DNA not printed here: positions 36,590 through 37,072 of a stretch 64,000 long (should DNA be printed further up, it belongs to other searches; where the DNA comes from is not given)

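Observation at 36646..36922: Small Zn-ribbon ORF with a promoter-like element and a perfect 9-bp inverted repeat just upstream of cas10, downstream of two WYL regulators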

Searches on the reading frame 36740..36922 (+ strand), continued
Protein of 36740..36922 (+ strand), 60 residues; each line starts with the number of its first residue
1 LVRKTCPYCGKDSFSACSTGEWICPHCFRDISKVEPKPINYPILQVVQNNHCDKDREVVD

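Call 41: search_protein_families(library=phrogs, proteins=[L015:3387-3899:+, L016:4152-4745:+, L017:4294-4914:+, L017:5149-6123:+, L020:5194-6195:+, L022:4186-4974:+, L022:5125-5703:+, L026:3958-4995:+, L021:4357-4986:+, L015:6365-8299:+], max_evalue=0.00001)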
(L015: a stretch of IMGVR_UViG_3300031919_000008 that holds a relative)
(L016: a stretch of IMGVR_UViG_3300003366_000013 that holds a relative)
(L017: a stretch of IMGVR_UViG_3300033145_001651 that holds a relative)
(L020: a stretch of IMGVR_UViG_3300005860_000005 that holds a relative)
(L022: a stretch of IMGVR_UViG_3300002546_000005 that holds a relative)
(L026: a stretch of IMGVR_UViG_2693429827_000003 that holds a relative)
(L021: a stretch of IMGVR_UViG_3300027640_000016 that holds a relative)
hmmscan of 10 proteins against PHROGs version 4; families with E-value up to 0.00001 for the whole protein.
L015:3387-3899:+ (170 aa): 1 family
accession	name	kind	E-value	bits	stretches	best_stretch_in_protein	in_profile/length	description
phrog_323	-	transcription regulation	5.6e-11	43.6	1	46-95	91-140/319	transcriptional regulator, D5-like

L016:4152-4745:+ (197 aa): 0 families

L017:4294-4914:+ (206 aa): 1 family
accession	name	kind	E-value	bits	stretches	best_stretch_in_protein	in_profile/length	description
phrog_19940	-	unknown function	1.8e-09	38.7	1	94-173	80-160/165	-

L017:5149-6123:+ (324 aa): 2 families
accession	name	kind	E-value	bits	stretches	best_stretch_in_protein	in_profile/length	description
phrog_6572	-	other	4.1e-61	207.9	1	7-322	4-312/325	ADP-ribosylglycohydrolase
phrog_22100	-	unknown function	7.9e-22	79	1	11-306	3-293/306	-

L020:5194-6195:+ (333 aa): 3 families
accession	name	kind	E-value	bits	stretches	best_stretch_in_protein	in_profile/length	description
phrog_1218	-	DNA, RNA and nucleotide metabolism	4.4e-23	83.1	1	84-275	7-212/364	exonuclease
phrog_69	-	DNA, RNA and nucleotide metabolism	2.8e-17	63.9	1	82-262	85-256/501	exonuclease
phrog_33176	-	unknown function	1.2e-06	28.5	0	216-274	249-306/380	-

L022:4186-4974:+ (262 aa): 2 families
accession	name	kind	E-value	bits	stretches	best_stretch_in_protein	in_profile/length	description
phrog_1891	-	DNA, RNA and nucleotide metabolism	6.6e-89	298.7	2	62-262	47-244/255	HNH endonuclease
phrog_15471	-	DNA, RNA and nucleotide metabolism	4e-07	31.1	1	180-253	29-102/183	HNH endonuclease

L022:5125-5703:+ (192 aa): 2 families
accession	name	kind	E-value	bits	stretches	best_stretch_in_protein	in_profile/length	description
phrog_1558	-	unknown function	2.8e-52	178.1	1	19-191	3-176/178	-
phrog_36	-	transcription regulation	3.2e-06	27.9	1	28-186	26-190/220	transcriptional regulator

L026:3958-4995:+ (345 aa): 0 families

L021:4357-4986:+ (209 aa): 6 families
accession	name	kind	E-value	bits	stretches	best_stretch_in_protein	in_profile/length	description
phrog_5781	-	unknown function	3.2e-31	109.6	1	99-202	5-111/220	-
phrog_355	-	DNA, RNA and nucleotide metabolism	5.5e-31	108.9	1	85-192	60-172/249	nucleoside 2-deoxyribosyltransferase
phrog_2245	-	other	1.6e-21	78.1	1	11-102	122-213/218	nucleoside triphosphate pyrophosphohydrolase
phrog_12019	-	other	8.9e-15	56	1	113-197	28-114/241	MazG-like pyrophosphatase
phrog_15484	-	other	2.3e-14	54.6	1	101-191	152-244/253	hydrolase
phrog_31170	-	unknown function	5.7e-06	27.3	0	101-138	2-39/55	-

L015:6365-8299:+ (644 aa): 7 families
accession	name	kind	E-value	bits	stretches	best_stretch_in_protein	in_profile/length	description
phrog_19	-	DNA, RNA and nucleotide metabolism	1.1e-50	174.1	1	354-626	315-582/621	DnaB-like replicative helicase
phrog_239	-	DNA, RNA and nucleotide metabolism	2.3e-30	107.2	1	345-615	314-589/801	DNA primase/helicase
phrog_243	-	DNA, RNA and nucleotide metabolism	6.7e-30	105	1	378-626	23-269/273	DnaB-like replicative helicase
phrog_16345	-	DNA, RNA and nucleotide metabolism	4.8e-29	102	1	75-363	66-363/972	primase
phrog_18685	-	unknown function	6.7e-17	61.7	1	8-210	5-207/1028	-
phrog_11530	-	unknown function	1.6e-12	48.6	1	473-595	6-125/184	-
phrog_5482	-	unknown function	3.7e-09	36.8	1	350-594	7-260/341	-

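Call 42: search_protein_families(library=phrogs, alignment_id=A1, max_evalue=0.01)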
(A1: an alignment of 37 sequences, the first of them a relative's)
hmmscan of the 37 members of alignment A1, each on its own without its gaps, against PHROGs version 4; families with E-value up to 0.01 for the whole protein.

A. member 1, P0001 (59 aa): 1 family
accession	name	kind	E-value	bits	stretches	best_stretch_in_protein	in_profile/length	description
phrog_33591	-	unknown function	0.00012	22.8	1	3-47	2-44/65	-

B. families by the number of members that match (of 37 scanned): 40 families (the first 25 are shown)
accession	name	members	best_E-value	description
phrog_4852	-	10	4.8e-05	-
phrog_9188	-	7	0.00015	-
phrog_12574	-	7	0.00026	-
phrog_6422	-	5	0.00055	Lar-like restriction alleviation protein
phrog_9700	-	5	0.00055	-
phrog_27447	-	5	0.0031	-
phrog_6586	-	4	0.00024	-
phrog_8436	-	4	0.00038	-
phrog_2945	-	3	6e-05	-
phrog_9124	-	3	0.00038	-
phrog_20611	-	3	0.00042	-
phrog_1305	-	3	0.0022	DNA binding protein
phrog_4875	-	2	0.00091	-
phrog_6107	-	2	0.0012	-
phrog_3401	-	2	0.0016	-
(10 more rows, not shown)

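Call 43: search_protein_families(library=padloc, proteins=[window:36743-36919:+], max_evalue=0.001)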
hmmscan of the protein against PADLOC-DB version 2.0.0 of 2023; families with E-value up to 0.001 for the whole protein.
window:36743-36919:+ (59 aa): 0 families

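Call 62: predict_structure(alignment_id=A3)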
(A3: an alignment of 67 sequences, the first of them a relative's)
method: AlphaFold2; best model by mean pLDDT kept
length: 59 residues; sequences in the alignment: 67
mean_pLDDT: 75.5   pTM: 0.49
mean pLDDT of the five models: 75.5, 73.4, 73.0, 68.9, 66.9
residues with pLDDT >= 90: 20; 70-90: 18; 50-70: 16; < 50: 5
segments of 3 or more residues with pLDDT < 50: 49-51
pLDDT, mean of each block of 10 residues (from residue 1): 92 81 93 80 51 54
secondary structure, 60 per line:
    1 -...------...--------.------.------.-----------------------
elements in order: E2-4 E11-13

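Call 64: fold_search(model_id=the predicted structure, library=pdb)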
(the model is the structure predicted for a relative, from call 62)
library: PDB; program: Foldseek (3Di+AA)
matches with E <= 10: 101; with E <= 0.001: 0
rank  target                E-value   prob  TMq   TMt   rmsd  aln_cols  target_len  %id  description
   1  1spw_MODEL_1_A        2.8e-01  0.72  0.41  0.57   3.2        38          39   24  Solution Structure of a Loop Truncated Mutant from D. gigas Rubredoxin, NMR (released 2005-03-29)
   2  5eio_C                7.1e-01  0.57  0.44  0.53   5.7        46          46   24  Crystal structure of LysY from Thermus thermophilus complexed with NADP+ and LysW-gamma-aminoadipic semialdehyde (released 2016-03-23)
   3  4v4n_Ai               7.1e-01  0.41  0.36  0.29   2.7        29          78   38  Structure of the Methanococcus jannaschii ribosome-SecYEBeta channel complex (released 2014-07-09)
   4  3wwl                  8.8e-01  0.63  0.46  0.50   6.2        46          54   24  Crystal structure of lysine biosynthetic amino acid carrier protein LysW from Thermus thermophilus conjugated with alpha (released 2014-11-19)
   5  3wwn_B                9.4e-01  0.54  0.44  0.48   6.8        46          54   24  Crystal structure of LysZ from Thermus thermophilus complex with LysW (released 2014-11-19)
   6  2nb9_MODEL_1_A        1.0e+00  0.54  0.46  0.53   2.6        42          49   24  Solution structure of ZitP zinc finger (released 2016-12-14)
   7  6woo_p                1.3e+00  0.38  0.39  0.27   2.5        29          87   31  CryoEM structure of yeast 80S ribosome with Met-tRNAiMet, eIF5B, and GDP (released 2020-09-23)
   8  9bh5_Cp               1.4e+00  0.38  0.38  0.26   2.5        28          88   39  High-resolution C. elegans 80S ribosome structure - class 1 (released 2024-09-04)
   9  3f2c_A                1.4e+00  0.28  0.36  0.03   2.5        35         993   20  DNA Polymerase PolC from Geobacillus kaustophilus complex with DNA, dGTP and Mn (released 2009-01-20)
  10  7oyc_p1               1.9e+00  0.33  0.39  0.27   2.5        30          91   30  Cryo-EM structure of the Xenopus egg 80S ribosome (released 2022-07-20)
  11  5flm_L                2.1e+00  0.35  0.45  0.57   2.2        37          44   22  Structure of transcribing mammalian RNA polymerase II (released 2016-01-20)
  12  8q7z_Bp               2.4e+00  0.28  0.38  0.26   2.5        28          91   32  Structure of the G. gallus 80S non-rotated ribosome (released 2024-08-28)
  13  2ba1_A                2.4e+00  0.21  0.35  0.13   2.2        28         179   25  Archaeal exosome core (released 2005-11-22)
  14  3f2b_A                2.4e+00  0.21  0.35  0.03   2.9        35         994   20  DNA Polymerase PolC from Geobacillus kaustophilus complex with DNA, dGTP, Mg and Zn (released 2009-01-20)
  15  9bct_P                2.5e+00  0.23  0.43  0.51   3.1        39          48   28  Cryo-EM structure of Thermococcus kodakarensis FttA-dependent transcription pre-termination complex containing 44 nt R (released 2024-07-31)
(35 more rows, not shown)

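Call 67: find_related_loci(query=window:36743-36919:+, collection=metagenome_contigs, flank=6000)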
Query window:36743-36919:+ (59 aa) in metagenome_contigs; peptide patterns used: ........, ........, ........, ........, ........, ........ (x = any residue, [..] = any of these).
180 stretches matched a pattern; 2 encode a relative of the query (tblastn E <= 1e-3); 2 distinct loci.
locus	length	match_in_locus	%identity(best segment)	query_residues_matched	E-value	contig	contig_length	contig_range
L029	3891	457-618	87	1-54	1e-32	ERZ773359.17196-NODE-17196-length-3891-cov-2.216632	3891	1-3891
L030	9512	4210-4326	38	3-34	3e-6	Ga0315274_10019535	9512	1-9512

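Call 69: find_encoding_contigs(protein=P0249, flank=6000, max_places=2)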
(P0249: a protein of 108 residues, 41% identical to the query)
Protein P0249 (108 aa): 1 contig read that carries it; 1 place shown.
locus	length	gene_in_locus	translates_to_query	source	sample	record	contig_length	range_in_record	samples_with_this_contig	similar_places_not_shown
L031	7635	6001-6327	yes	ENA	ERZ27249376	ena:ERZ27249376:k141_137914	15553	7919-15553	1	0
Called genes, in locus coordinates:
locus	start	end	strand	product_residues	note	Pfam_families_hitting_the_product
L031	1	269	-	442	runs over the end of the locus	PF02667:SCFA_trans, PF03806:ABG_transport (weak)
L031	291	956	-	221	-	PF01144:CoA_trans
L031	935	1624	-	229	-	PF01144:CoA_trans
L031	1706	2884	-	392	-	PF00108:Thiolase_N, PF00109:ketoacyl-synt (weak), PF02803:Thiolase_C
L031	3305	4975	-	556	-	PF13426:PAS_9 (weak), PF00989:PAS, PF08448:PAS_4, PF13426:PAS_9, PF00158:Sigma54_activat, PF14532:Sigma54_activ_2, PF25601:AAA_lid_14, PF18024:HTH_50, +5 more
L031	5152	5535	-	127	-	PF12844:HTH_19, PF13560:HTH_31, PF01381:HTH_3, PF13443:HTH_26 (weak)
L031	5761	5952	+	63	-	PF12844:HTH_19, PF13560:HTH_31, PF13443:HTH_26, PF01381:HTH_3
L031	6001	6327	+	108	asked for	-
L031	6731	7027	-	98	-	PF21956:DUF6922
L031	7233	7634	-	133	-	?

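Call 70: find_encoding_contigs(protein=P0133, flank=6000, max_places=2)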
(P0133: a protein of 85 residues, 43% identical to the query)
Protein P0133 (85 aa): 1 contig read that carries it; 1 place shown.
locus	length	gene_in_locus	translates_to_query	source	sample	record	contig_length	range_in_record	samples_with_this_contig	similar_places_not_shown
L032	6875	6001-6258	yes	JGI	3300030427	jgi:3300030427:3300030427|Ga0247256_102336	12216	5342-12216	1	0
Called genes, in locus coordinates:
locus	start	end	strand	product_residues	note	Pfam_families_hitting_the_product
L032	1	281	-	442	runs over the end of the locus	PF02667:SCFA_trans, PF03806:ABG_transport (weak)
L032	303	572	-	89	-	PF01144:CoA_trans (weak)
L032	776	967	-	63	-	PF01144:CoA_trans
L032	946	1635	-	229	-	PF01144:CoA_trans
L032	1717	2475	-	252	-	-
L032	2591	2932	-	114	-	-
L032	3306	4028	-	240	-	PF00158:Sigma54_activat, PF14532:Sigma54_activ_2, PF25601:AAA_lid_14, PF18024:HTH_50, PF02954:HTH_8 (weak)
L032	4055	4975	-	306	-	-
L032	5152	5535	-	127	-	PF12844:HTH_19, PF13560:HTH_31, PF01381:HTH_3, PF13443:HTH_26 (weak)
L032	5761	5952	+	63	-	PF13560:HTH_31, PF12844:HTH_19, PF13443:HTH_26, PF01381:HTH_3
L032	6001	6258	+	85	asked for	-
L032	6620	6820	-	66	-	-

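Call 87: search_protein_families(library=pfam, proteins=[L033:7648-7911:-], max_evalue=0.1)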
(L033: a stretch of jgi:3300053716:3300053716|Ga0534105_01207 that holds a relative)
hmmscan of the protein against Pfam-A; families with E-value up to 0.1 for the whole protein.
L033:7648-7911:- (87 aa): 0 families
